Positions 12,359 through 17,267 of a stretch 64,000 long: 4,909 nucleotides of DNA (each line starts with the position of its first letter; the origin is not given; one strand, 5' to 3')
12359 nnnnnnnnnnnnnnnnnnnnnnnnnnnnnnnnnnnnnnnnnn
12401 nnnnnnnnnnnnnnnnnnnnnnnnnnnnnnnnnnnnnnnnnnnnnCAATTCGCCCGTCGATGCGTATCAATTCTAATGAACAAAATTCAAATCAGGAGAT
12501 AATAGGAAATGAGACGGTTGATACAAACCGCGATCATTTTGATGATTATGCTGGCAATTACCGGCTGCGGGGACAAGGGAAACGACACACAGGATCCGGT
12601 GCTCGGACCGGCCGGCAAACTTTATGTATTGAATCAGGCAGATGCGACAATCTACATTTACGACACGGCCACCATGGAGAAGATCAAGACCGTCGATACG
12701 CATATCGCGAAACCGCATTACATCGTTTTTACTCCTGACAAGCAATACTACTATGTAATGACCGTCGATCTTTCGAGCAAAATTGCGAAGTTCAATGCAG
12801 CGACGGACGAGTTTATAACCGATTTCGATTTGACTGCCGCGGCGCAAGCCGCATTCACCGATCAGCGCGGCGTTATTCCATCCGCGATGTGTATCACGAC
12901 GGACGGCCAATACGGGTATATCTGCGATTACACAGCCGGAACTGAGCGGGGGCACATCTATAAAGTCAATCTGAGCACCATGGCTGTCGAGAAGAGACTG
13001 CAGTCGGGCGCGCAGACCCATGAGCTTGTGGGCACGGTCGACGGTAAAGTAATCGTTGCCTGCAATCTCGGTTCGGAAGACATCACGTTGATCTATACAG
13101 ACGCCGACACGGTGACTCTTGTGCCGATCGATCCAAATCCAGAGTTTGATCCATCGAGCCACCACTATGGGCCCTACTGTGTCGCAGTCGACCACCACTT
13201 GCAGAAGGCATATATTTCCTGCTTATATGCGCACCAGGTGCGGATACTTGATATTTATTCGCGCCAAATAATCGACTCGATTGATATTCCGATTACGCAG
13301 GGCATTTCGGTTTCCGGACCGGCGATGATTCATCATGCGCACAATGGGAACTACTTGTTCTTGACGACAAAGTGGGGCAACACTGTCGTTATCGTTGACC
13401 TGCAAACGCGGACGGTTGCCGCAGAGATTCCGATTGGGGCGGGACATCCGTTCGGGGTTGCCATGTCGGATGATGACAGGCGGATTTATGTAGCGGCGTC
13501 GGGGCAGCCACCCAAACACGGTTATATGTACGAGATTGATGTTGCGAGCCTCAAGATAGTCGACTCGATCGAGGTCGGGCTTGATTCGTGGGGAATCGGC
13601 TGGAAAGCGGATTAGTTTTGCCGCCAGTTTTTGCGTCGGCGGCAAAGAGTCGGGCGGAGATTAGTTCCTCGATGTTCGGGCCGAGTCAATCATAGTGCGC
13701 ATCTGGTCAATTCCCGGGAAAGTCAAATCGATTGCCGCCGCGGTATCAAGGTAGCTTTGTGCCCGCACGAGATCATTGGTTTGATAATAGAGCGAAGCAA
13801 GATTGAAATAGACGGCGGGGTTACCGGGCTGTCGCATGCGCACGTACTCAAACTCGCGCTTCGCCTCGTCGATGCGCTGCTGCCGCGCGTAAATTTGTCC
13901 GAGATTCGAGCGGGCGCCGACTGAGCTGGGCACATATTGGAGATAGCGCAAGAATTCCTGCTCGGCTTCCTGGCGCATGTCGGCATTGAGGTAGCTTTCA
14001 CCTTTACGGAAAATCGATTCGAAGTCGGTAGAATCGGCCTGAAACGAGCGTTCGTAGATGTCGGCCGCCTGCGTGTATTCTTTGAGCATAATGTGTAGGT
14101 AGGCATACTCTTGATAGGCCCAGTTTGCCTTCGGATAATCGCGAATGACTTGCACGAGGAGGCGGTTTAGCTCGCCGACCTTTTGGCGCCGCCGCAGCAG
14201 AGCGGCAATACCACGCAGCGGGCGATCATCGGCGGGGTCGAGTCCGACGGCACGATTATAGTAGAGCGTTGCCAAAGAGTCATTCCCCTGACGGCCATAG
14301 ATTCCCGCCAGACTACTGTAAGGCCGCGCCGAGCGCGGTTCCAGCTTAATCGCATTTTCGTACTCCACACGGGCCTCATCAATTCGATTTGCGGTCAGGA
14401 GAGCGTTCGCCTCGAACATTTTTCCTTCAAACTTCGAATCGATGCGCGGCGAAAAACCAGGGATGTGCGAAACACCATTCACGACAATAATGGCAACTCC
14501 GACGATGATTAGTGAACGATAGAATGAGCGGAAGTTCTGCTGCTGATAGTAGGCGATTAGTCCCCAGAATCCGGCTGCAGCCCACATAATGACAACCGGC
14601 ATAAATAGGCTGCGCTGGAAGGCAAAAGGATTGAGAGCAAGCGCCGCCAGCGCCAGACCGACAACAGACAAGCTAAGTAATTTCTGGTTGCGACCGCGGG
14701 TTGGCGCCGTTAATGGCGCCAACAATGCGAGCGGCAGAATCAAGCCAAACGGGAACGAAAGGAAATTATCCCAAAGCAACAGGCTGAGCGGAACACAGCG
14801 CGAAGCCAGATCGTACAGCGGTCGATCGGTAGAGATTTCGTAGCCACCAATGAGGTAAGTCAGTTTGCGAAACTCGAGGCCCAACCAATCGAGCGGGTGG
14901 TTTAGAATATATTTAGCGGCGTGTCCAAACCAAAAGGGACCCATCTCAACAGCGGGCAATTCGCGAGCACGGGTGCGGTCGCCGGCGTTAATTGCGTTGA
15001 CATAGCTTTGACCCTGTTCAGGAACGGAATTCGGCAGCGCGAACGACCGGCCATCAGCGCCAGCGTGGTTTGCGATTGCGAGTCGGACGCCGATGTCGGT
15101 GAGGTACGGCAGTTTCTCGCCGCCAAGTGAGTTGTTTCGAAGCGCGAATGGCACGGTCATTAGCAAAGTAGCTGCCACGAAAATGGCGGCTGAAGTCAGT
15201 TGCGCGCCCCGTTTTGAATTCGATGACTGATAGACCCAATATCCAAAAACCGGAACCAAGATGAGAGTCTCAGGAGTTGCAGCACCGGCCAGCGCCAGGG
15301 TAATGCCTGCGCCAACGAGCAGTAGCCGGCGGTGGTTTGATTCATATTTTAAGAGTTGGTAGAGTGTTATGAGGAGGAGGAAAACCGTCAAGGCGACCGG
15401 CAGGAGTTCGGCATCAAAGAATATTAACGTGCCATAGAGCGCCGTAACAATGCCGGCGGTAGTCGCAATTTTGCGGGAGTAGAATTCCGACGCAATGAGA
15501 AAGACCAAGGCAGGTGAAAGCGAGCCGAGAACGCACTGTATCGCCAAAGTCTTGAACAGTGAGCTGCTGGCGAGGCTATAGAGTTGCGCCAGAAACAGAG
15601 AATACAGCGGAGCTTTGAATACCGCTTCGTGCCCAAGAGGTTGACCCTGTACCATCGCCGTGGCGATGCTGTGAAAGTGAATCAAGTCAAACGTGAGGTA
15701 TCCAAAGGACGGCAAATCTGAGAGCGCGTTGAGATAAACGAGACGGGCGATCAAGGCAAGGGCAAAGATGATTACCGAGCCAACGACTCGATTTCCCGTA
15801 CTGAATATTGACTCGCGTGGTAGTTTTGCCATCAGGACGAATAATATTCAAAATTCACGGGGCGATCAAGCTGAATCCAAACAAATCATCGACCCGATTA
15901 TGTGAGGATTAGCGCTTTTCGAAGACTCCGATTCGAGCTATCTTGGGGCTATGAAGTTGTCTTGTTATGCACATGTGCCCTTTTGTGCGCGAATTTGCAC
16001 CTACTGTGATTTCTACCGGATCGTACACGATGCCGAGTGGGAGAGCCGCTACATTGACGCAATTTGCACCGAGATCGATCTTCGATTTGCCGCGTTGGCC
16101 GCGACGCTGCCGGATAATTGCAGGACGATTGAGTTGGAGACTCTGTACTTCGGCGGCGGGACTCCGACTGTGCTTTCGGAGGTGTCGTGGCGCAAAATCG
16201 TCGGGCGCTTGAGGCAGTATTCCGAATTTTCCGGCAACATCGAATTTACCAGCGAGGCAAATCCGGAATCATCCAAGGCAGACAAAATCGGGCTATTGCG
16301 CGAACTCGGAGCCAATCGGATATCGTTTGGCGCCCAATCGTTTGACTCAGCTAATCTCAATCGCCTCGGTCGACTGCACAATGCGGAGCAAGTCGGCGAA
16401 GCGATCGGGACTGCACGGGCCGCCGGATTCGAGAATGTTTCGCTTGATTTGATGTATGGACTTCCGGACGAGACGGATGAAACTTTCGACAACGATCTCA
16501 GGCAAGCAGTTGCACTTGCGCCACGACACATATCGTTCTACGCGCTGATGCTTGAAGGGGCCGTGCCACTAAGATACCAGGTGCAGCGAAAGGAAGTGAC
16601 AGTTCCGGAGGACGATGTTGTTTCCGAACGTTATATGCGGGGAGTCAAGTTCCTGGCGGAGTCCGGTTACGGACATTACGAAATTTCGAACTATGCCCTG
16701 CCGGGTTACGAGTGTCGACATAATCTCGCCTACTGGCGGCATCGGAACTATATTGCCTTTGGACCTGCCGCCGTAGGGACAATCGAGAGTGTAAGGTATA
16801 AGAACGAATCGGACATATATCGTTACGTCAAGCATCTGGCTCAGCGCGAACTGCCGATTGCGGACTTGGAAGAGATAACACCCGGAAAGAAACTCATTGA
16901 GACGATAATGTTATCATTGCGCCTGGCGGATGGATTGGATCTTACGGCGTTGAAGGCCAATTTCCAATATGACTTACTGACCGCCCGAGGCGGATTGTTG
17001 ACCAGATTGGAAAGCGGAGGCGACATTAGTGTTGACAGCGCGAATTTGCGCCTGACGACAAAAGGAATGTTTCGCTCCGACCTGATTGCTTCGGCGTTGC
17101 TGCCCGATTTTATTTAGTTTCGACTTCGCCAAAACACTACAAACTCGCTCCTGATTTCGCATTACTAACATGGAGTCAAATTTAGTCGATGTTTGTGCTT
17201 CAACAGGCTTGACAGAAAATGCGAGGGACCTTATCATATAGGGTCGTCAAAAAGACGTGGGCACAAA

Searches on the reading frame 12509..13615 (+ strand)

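Call 39: search_protein_families(library=pfam, proteins=[window:12509-13615:+], max_evalue=0.00001)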
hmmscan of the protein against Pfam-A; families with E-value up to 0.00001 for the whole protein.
window:12509-13615:+ (368 aa): 5 families
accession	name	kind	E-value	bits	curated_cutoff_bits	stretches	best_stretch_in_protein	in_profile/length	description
PF10282.15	Lactonase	-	4.5e-13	49.6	21.7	1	53-349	24-326/344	Lactonase, 7-bladed beta-propeller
PF21783.3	YNCE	-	2.5e-12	47.2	27.1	0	89-260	167-324/339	YNCE-like beta-propeller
PF16819.11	DUF5074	-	3.8e-09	36.5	27.2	0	35-162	153-276/353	Domain of unknown function (DUF5074)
PF02239.22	Cytochrom_D1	-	5.7e-08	32.1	25.5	0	241-341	14-105/368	Cytochrome D1 heme domain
PF25174.1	Beta-prop_THOC3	-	7.2e-07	28.9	305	0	34-83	139-188/272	THOC3 beta-propeller domain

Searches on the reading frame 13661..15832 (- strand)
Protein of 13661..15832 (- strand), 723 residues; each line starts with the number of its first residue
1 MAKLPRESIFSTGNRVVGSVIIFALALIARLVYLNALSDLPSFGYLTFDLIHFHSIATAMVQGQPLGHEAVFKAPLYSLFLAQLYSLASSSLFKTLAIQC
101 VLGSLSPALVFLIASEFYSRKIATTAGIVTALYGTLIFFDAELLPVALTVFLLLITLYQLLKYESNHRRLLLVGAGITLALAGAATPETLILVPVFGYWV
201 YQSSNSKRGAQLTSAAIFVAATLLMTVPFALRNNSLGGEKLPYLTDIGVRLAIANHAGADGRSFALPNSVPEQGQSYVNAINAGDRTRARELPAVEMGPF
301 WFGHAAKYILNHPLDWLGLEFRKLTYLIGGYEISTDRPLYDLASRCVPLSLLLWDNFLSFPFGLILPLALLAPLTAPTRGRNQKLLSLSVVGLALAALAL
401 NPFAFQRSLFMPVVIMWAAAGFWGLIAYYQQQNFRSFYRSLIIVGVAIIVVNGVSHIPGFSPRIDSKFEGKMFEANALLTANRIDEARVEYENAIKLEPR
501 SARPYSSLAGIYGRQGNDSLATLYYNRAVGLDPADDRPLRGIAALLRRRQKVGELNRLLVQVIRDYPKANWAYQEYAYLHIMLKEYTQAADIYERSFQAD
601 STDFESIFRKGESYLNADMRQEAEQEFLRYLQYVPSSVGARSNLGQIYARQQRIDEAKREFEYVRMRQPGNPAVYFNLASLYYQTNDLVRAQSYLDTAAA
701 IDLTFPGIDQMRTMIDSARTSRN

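Call 39: search_protein_families(library=pfam, proteins=[window:13661-15832:-], max_evalue=0.00001)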
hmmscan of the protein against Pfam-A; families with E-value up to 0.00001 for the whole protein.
window:13661-15832:- (723 aa): 10 families
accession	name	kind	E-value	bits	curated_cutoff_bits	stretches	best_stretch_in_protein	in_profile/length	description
PF07719.23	TPR_2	-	1.3e-17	62.8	27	0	642-671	5-34/34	Tetratricopeptide repeat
PF14559.12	TPR_19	-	3.5e-15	56.5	25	1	650-702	3-55/68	Tetratricopeptide repeat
PF13432.12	TPR_16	-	3.2e-14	53.5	32.7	0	644-700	3-59/65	Tetratricopeptide repeat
PF13181.12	TPR_8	-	2.8e-13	49.3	25.7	0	674-702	3-31/34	Tetratricopeptide repeat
PF13431.12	TPR_17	-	4.9e-12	45.6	24.4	0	668-692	9-33/34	Tetratricopeptide repeat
PF13428.12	TPR_14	-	7.8e-11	42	23.5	0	571-611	2-42/44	Tetratricopeptide repeat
PF13414.12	TPR_11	-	1.7e-10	40.9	26.8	1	476-516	2-42/42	TPR repeat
PF00515.34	TPR_1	-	1e-09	38.2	27.8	0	503-533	2-32/34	Tetratricopeptide repeat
PF13424.12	TPR_12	-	2.1e-07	31.5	30.1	0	640-702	5-75/77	Tetratricopeptide repeat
PF25062.1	ARM_TT21_N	-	7.4e-06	26.3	40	0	475-589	107-221/222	Tetratricopeptide repeat protein 21 N-terminal ARM repeat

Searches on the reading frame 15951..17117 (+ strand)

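Call 40: search_protein_families(library=pfam, proteins=[window:15951-17117:+], max_evalue=0.00001)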
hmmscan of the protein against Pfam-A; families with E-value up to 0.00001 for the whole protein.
window:15951-17117:+ (388 aa): 2 families
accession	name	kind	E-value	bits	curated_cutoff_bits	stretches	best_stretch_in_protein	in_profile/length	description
PF04055.27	Radical_SAM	-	1.9e-22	80.6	29.5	1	8-184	3-164/166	Radical SAM superfamily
PF06969.22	HemN_C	-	7.3e-10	39.2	24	1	314-374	6-66/67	HemN C-terminal domain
